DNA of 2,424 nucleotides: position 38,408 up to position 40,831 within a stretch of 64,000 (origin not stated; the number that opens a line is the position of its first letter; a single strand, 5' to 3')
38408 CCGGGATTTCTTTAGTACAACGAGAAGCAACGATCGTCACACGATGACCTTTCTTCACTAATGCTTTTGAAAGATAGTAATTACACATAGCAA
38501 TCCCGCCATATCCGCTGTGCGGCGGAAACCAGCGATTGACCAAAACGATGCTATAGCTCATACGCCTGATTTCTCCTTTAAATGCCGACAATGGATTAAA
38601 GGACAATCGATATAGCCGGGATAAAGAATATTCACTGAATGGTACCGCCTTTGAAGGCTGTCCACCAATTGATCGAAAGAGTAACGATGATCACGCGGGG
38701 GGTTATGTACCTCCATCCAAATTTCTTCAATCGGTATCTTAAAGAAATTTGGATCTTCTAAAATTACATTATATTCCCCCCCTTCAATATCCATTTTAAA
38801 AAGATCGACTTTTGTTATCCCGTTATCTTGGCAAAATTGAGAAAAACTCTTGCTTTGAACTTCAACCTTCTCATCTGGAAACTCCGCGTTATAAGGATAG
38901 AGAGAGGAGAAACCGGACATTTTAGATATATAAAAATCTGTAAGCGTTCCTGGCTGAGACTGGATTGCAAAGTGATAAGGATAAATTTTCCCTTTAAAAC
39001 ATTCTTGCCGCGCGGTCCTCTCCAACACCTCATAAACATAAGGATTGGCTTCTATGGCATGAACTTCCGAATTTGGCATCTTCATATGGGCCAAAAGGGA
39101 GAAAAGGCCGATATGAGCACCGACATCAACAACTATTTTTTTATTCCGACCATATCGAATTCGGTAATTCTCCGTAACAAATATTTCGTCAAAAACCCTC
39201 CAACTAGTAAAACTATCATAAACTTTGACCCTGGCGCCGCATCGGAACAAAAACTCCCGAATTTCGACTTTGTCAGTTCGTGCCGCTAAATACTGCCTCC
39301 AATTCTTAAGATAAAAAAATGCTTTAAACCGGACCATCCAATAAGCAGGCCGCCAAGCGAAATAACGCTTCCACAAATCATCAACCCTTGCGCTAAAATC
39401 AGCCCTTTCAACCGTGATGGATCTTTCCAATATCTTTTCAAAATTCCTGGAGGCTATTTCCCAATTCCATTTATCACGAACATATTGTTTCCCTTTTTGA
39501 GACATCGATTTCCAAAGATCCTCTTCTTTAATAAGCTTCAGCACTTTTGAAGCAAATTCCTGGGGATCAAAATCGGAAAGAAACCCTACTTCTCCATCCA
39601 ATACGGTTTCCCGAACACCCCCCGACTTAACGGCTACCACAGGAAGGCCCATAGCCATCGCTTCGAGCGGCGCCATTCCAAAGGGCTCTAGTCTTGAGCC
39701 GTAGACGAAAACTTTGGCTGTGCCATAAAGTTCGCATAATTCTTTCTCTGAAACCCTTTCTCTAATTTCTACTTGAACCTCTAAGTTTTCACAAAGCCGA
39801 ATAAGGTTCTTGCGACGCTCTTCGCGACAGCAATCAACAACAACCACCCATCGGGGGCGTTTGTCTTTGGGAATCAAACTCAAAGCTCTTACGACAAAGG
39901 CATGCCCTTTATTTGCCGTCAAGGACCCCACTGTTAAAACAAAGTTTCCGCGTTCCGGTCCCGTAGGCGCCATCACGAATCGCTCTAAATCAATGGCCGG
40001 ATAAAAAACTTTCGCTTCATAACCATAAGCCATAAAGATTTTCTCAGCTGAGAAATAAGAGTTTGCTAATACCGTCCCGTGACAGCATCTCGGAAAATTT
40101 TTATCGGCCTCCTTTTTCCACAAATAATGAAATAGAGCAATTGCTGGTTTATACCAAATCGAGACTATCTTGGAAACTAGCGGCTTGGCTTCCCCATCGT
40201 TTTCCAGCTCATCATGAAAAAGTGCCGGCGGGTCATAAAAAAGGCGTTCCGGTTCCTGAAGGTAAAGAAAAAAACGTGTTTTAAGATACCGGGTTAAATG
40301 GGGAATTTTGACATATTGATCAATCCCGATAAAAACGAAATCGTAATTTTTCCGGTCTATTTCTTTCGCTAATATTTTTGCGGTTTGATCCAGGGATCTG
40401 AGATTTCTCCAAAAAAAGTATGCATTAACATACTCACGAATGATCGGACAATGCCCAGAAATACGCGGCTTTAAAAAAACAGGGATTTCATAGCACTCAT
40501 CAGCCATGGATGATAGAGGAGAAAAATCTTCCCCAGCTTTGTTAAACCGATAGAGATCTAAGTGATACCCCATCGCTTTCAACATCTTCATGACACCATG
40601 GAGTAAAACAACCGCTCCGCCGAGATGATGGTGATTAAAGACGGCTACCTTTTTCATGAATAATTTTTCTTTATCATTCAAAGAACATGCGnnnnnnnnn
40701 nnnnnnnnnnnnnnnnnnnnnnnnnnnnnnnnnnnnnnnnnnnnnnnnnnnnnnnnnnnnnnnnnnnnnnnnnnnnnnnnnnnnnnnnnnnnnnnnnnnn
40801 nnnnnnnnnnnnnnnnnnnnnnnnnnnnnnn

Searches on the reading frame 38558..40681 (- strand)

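Call 8: search_protein_families(library=pfam, proteins=[window:38558-40681:-], max_evalue=0.001)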
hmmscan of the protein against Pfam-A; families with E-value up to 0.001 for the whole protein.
window:38558-40681:- (707 aa): 6 families
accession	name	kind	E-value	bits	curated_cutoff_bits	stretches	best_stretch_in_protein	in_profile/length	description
PF00534.26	Glycos_transf_1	-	3.1e-34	118.4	26.4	1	242-399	12-171/172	Glycosyl transferases group 1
PF13692.12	Glyco_trans_1_4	-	4.9e-26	92.1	27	1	248-385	4-141/142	Glycosyl transferases group 1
PF05050.19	Methyltransf_21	-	1.3e-17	64.9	22.7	1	519-678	1-168/173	Methyltransferase FkbM domain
PF20706.3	GT4-conflict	-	1e-09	38.3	26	1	239-361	192-321/385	Family 4 Glycosyltransferase in conflict systems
PF13524.12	Glyco_trans_1_2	-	5e-05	23.7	25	1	303-408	28-136/144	Glycosyl transferase-like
PF02475.24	TRM5-TYW2_MTfase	-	0.00091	19.6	28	0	510-569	33-92/164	TRM5/TYW2 methyltransferase domain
